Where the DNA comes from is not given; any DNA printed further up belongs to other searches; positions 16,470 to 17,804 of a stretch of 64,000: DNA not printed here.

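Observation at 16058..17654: Archaeal homologue of the eukaryotic CDIN1/C15orf41 'TPD' nuclease, in a two-gene module tied to leuS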

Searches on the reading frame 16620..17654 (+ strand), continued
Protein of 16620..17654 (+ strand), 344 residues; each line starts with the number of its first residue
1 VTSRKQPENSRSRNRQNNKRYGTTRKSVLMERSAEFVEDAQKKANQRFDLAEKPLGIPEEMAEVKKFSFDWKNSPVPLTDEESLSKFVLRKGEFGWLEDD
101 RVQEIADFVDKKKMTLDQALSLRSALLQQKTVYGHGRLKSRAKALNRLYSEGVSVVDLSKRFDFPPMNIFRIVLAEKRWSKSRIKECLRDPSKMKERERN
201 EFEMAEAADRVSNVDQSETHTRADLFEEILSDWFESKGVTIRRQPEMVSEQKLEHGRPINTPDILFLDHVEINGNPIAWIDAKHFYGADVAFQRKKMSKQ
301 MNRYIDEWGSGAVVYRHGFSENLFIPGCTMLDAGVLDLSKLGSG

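Call 22: list_cluster_members(proteins=[P0147, P0148, P0150, P0156, P0161, P0178, P0184, P0209, P0213, P0219])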
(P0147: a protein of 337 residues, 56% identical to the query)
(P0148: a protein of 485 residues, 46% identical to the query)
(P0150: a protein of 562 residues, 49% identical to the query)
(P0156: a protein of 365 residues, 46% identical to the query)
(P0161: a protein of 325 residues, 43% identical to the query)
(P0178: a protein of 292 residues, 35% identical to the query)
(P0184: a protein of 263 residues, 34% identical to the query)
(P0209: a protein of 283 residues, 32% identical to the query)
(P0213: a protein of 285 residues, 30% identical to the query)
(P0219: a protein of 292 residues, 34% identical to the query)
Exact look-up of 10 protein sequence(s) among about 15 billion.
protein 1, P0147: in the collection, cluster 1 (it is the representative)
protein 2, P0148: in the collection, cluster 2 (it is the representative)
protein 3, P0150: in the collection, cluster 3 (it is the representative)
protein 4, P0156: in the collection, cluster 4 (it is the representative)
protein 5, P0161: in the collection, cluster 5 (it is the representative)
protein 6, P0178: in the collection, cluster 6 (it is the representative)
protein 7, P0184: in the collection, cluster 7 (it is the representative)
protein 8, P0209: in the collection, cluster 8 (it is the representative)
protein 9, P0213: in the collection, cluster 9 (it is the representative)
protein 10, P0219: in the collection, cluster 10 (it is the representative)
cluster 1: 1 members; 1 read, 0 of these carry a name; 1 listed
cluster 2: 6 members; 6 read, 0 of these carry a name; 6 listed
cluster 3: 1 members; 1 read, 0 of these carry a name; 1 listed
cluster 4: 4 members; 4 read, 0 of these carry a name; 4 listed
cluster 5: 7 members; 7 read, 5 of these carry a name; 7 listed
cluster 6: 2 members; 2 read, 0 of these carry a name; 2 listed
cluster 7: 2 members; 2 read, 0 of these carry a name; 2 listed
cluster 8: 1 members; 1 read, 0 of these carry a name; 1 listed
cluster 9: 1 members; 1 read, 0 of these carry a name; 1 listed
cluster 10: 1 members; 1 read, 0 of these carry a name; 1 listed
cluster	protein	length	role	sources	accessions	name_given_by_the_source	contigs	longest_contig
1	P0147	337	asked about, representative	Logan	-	-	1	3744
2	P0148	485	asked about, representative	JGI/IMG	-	-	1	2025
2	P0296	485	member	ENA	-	-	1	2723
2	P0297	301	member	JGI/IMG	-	-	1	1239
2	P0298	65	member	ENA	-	-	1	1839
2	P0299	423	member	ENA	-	-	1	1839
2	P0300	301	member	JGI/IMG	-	-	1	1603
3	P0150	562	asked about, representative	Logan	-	-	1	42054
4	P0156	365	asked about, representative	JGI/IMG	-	-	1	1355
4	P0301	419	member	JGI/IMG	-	-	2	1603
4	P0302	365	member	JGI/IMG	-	-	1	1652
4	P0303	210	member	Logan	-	-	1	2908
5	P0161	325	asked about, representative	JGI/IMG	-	hypothetical protein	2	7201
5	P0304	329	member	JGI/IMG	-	hypothetical protein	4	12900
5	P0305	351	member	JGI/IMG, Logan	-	hypothetical protein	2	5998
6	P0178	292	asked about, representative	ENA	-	-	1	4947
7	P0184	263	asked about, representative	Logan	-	-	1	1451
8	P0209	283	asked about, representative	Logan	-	-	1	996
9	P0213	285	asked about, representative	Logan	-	-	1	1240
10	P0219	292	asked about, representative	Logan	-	-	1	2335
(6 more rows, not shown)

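Call 27: predict_structure(alignment_id=A1)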
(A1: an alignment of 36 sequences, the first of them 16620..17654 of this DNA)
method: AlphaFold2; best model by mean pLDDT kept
length: 344 residues; sequences in the alignment: 36
mean_pLDDT: 90.8   pTM: 0.86
mean pLDDT of the five models: 90.8, 90.1, 89.8, 89.1, 88.6
residues with pLDDT >= 90: 274; 70-90: 31; 50-70: 31; < 50: 8
segments of 3 or more residues with pLDDT < 50: 1-3, 14-17
pLDDT, mean of each block of 10 residues (from residue 1): 53 50 76 94 91 67 89 96 96 96 97 94 96 96 98 98 98 98 96 97 95 84 95 96 95 95 97 98 97 94 97 98 97 87 57
secondary structure, 60 per line:
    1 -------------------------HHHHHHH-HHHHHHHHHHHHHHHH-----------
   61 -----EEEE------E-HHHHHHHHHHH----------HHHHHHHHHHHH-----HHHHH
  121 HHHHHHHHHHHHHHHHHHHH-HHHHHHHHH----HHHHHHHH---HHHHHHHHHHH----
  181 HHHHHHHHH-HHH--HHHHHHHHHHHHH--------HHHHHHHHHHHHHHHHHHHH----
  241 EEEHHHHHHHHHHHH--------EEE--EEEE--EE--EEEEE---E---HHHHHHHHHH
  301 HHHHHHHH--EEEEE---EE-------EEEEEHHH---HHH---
elements in order: H26-32 H34-49 E66-69 H78-88 H99-110 H116-140 H142-150 H155-162 H166-176 H181-189 H196-208 H217-236 E241-243 H244-255 E264-266 E269-272 E279-283 H291-308 E311-315 E328-332
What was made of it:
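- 16620..16766 (+): Archaeon-specific N-terminal extension: Arg/Lys/Asn/Ser-rich disordered tail (residues 1-25) followed by two helices (residues 26-49). AF2 model: pLDDT about 50 for residues 1-20; helices H26-32 and H34-49 (call 27).
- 16812..17243 (+): All-helical N-domain (residues about 65-208, eight helices, includes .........), equivalent to the N-domain of human CDIN1. Model helices H78-88, H99-110, H116-140, H142-150, H155-162, H166-176, H181-189 and H196-208 (call 27).
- On CDIN1 / TPD family (Pfam PF14811): The AF2 model (pLDDT 90.8) shows this order (call 27).
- On PD-(D/E)xK nuclease superfamily: Helix 291-308 and strand 311-315 follow (call 27).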

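Call 31: fold_search(model_id=the predicted structure, library=pdb)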
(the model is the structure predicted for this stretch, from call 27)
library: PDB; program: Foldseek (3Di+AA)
matches with E <= 10: 83; with E <= 0.001: 0
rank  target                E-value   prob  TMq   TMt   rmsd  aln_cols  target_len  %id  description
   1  4zsf_A                3.1e-01  0.23  0.26  0.32   9.6       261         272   12  Crystal structure of pre-specific restriction endonuclease BsaWI-DNA complex (released 2015-10-07)
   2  7udk_A                7.6e-01  0.10  0.13  0.22  13.4       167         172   12  Crystal structure of designed helical repeat protein RPB_LRP2_R4 bound to LRPx4 peptide (released 2023-03-22)
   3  5b49_A                1.3e+00  0.09  0.10  0.14   5.9        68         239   18  Crystal structure of LpxH with manganese from Pseudomonas aeruginosa (released 2016-09-28)
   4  6xkb_D                1.7e+00  0.06  0.11  0.24  14.4       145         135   14  Crystal structure of SR-related and CTD-associated factor 4(SCAF4-CID)with peptide S2,S5p-CTD (released 2021-01-20)
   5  5b4c_A                2.0e+00  0.08  0.10  0.14   6.0        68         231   18  Crystal structure of H10N mutant of LpxH with manganese (released 2016-09-28)
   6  6yr5_B                2.0e+00  0.02  0.09  0.12  17.6       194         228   13  14-3-3 sigma in complex with hDMX-367 peptide (released 2021-11-03)
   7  5b4a_A                2.3e+00  0.07  0.10  0.14   5.9        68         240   18  Crystal structure of LpxH with lipid X in spacegroup P21 (released 2016-09-28)
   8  6xkb_A                2.3e+00  0.05  0.11  0.24  14.4       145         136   14  Crystal structure of SR-related and CTD-associated factor 4(SCAF4-CID)with peptide S2,S5p-CTD (released 2021-01-20)
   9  3d9i_A                2.4e+00  0.03  0.11  0.19  14.3       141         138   13  Snapshots of the RNA processing factor SCAF8 bound to different phosphorylated forms of the Carboxy-Terminal Domain of (released 2008-06-10)
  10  6ylg_b                2.6e+00  0.01  0.13  0.08  30.6       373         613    9  Rix1-Rea1 pre-60S particle - 60S core, body 1 (rigid body refinement) (released 2020-07-29)
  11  5b4d_A                2.7e+00  0.06  0.10  0.14   6.0        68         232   18  Crystal structure of H10N mutant of LpxH (released 2016-09-28)
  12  5b49_B                3.1e+00  0.06  0.11  0.14   5.8        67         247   16  Crystal structure of LpxH with manganese from Pseudomonas aeruginosa (released 2016-09-28)
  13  6yr5_D                3.1e+00  0.02  0.09  0.13  17.9       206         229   12  14-3-3 sigma in complex with hDMX-367 peptide (released 2021-11-03)
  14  8qtc_B                3.1e+00  0.02  0.09  0.12  17.7       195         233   10  Crystal structure of Arabidopsis thaliana 14-3-3 omega in complex with a phosphopeptide from the transcription factor  (released 2023-11-15)
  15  8qka                  3.2e+00  0.08  0.11  0.16   5.2        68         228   10  Structure of K. pneumoniae LpxH in complex with JEDI-852 (released 2024-04-17)
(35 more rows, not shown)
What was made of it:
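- On PD-(D/E)xK nuclease superfamily: The best PDB hit is restriction enzyme BsaWI at E=0.31, probability 0.23 (call 31).
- Foldseek against solved structures found nothing significant; the best hit was restriction enzyme BsaWI at E=0.31 (call 31). It has the PD-(D/E)xK fold, and the best (non-significant) PDB fold hit is a restriction enzyme (call 31).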

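Call 38: fold_search(model_id=the predicted structure, library=viral)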
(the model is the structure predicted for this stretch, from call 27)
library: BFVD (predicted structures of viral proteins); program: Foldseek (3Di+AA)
matches with E <= 10: 226; with E <= 0.001: 3
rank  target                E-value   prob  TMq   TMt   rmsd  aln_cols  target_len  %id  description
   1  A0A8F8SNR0            6.8e-26  1.00  0.75  0.85   2.8       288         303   28  (no name in the UniProt tables at hand)
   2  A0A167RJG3            2.4e-12  1.00  0.57  0.70   4.9       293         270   18  TPD domain-containing protein [Powai lake megavirus]
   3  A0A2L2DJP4            1.7e-08  1.00  0.37  0.57   9.0       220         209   20  CDAN1-interacting nuclease 1 [Acanthamoeba polyphaga mimivirus]
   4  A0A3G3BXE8            1.4e-02  0.44  0.17  0.20  25.8       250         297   14  (no name in the UniProt tables at hand)
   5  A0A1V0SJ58            1.8e-02  0.96  0.26  0.09   8.5       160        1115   10  Superfamily II helicase [Klosneuvirus KNV1]
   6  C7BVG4                3.3e-02  0.28  0.19  0.25  12.3       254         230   11  Hypothetical cyanophage protein [Synechococcus phage S-RSM4]
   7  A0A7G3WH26            6.8e-02  0.92  0.25  0.47   7.2       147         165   19  Putative endodeoxyribonuclease I [Arthronema virus TR020]
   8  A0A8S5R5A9            1.2e-01  0.14  0.21  0.24  23.5       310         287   14  Putative nuclease of the RecB family [Ackermannviridae sp. ctaCq7]
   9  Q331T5                2.1e-01  0.72  0.22  0.34   5.5       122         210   14  (no name in the UniProt tables at hand)
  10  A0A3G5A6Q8            2.7e-01  0.60  0.23  0.25   4.9       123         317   13  Uncharacterized protein [Hyperionvirus sp.]
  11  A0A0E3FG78            2.9e-01  0.14  0.21  0.24  11.7       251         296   14  Uncharacterized protein [Synechococcus phage ACG-2014i]
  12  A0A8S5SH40            3.1e-01  0.06  0.13  0.13  20.2       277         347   11  Endonuclease-like protein [Siphoviridae sp. ctBCr48]
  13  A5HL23                3.7e-01  0.28  0.16  0.37   6.5       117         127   17  PfWMP3_29 [Phormidium phage Pf-WMP3]
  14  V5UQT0                4.4e-01  0.10  0.09  0.14  22.6       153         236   16  (no name in the UniProt tables at hand)
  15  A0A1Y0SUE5            5.3e-01  0.12  0.12  0.22  20.0       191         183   12  Uncharacterized protein [Pseudomonas phage Skulduggery]
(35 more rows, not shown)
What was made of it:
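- Closest known: Giant-virus TPD/CDIN1 proteins. Same: Whole-protein structural match: E=7e-26 to 2e-8, TM up to 0.85 over 288 columns (call 38).
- Foldseek against viral models: E=7e-26 (TM 0.75/0.85), a megavirus TPD protein at 2e-12, and mimivirus 'CDAN1-interacting nuclease 1' at 2e-8 (call 38). A viral endodeoxyribonuclease I model appears in Foldseek with probability 0.92 and E=0.07 (call 38).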

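Call 39: find_encoding_contigs(protein=P0150, flank=8000, max_places=3)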
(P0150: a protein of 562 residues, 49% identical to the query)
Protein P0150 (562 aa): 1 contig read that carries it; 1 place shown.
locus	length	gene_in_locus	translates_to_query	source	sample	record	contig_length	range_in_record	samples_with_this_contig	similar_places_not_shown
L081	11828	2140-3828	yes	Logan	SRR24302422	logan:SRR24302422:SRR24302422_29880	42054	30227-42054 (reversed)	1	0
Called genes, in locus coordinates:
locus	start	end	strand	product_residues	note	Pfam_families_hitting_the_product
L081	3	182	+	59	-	?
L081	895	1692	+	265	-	PF25072:DUF7796 (weak)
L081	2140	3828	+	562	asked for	PF14811:TPD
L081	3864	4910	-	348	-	-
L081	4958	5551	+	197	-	-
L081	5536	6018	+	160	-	-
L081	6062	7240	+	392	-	-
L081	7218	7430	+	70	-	-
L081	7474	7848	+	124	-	-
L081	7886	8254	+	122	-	-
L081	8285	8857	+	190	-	-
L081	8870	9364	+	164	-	PF00097:zf-C3HC4, PF12678:zf-rbx1, PF13639:zf-RING_2, PF13923:zf-C3HC4_2, PF17123:zf-RING_11 (weak)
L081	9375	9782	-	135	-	-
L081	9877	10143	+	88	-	-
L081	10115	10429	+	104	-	-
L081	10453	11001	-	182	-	-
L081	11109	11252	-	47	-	-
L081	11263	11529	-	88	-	-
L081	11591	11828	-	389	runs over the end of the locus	-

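Call 40: find_encoding_contigs(protein=P0147, flank=8000, max_places=3)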
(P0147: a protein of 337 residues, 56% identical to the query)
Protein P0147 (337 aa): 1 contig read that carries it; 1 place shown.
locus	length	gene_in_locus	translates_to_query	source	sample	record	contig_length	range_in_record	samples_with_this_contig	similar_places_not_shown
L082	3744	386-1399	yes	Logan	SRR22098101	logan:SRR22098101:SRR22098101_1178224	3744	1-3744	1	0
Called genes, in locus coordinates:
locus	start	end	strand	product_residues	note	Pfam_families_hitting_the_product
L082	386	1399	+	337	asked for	PF14811:TPD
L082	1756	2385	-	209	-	PF02852:Pyr_redox_dim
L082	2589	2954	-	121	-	PF07992:Pyr_redox_2, PF00070:Pyr_redox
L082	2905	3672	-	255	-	PF07992:Pyr_redox_2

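Call 41: find_encoding_contigs(protein=P0149, flank=8000, max_places=3)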
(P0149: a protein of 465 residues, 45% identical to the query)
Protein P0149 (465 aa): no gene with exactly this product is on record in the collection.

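Call 42: find_encoding_contigs(protein=P0152, flank=8000, max_places=3)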
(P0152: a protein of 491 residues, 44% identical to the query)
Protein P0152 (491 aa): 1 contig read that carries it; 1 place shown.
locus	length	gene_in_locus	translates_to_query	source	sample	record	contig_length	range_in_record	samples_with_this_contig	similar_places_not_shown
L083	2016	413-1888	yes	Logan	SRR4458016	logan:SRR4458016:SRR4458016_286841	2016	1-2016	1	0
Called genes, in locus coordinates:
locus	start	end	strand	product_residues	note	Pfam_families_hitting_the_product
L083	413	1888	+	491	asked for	PF14811:TPD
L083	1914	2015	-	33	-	?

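Call 53: search_protein_families(library=pfam, proteins=[L055:5480-5953:+, L056:180-659:+, L059:5333-5869:+, L064:5478-5951:+, L070:5332-5868:+, L075:5429-5902:+, L076:5456-5929:+, L078:5478-5948:+, L080:5436-5909:+, L036:5383-5907:+], max_evalue=10)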
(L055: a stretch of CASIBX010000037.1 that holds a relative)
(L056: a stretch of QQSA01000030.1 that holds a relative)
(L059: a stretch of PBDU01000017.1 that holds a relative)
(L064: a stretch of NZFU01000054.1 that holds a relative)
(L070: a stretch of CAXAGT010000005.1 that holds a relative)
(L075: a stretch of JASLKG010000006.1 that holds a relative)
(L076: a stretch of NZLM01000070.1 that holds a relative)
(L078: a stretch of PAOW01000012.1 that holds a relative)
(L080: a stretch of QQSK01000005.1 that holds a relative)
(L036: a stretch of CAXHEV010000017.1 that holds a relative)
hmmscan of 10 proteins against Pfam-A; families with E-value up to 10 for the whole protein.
L055:5480-5953:+ (157 aa): 0 families

L056:180-659:+ (159 aa): 0 families

L059:5333-5869:+ (178 aa): 0 families

L064:5478-5951:+ (157 aa): 0 families

L070:5332-5868:+ (178 aa): 0 families

L075:5429-5902:+ (157 aa): 1 family
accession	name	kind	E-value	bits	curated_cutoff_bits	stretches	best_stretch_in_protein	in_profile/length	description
PF00736.24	EF1_GNE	-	0.16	12.5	20.8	1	73-129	16-73/88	EF-1 guanine nucleotide exchange domain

L076:5456-5929:+ (157 aa): 0 families

L078:5478-5948:+ (156 aa): 2 families
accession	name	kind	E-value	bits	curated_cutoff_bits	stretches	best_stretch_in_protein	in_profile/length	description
PF10604.15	Polyketide_cyc2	-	0.006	17.3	27.4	1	14-122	11-103/142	Polyketide cyclase / dehydrase and lipid transport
PF06319.18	MmcB-like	-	0.03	14.5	22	1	4-39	46-81/148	DNA repair protein MmcB-like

L080:5436-5909:+ (157 aa): 0 families

L036:5383-5907:+ (174 aa): 0 families
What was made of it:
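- On SRPBCC / START helix-grip superfamily (for orf168): The one examined in detail scores 17.3 bits against a cut-off of 27.4, E=0.006 (call 53).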

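Call 56: find_related_loci(query=P0150, collection=viral_contigs, flank=5000)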
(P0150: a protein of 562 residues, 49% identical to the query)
Query P0150 (562 aa) in viral_contigs; peptide patterns used: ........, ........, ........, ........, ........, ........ (x = any residue, [..] = any of these).
2 stretches matched a pattern, but none encodes a relative of the query by tblastn (E <= 1e-3).

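Call 57: find_related_loci(query=window:16620-17654:+, collection=viral_contigs, flank=5000)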
Query window:16620-17654:+ (344 aa) in viral_contigs; peptide patterns used: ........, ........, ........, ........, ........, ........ (x = any residue, [..] = any of these).
5 stretches matched a pattern, but none encodes a relative of the query by tblastn (E <= 1e-3).
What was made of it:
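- There is no close relative in IMG/VR viral contigs (calls 56, 57).
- Tried and rejected: It found no relatives with the window protein or with P0150 (calls 56, 57).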
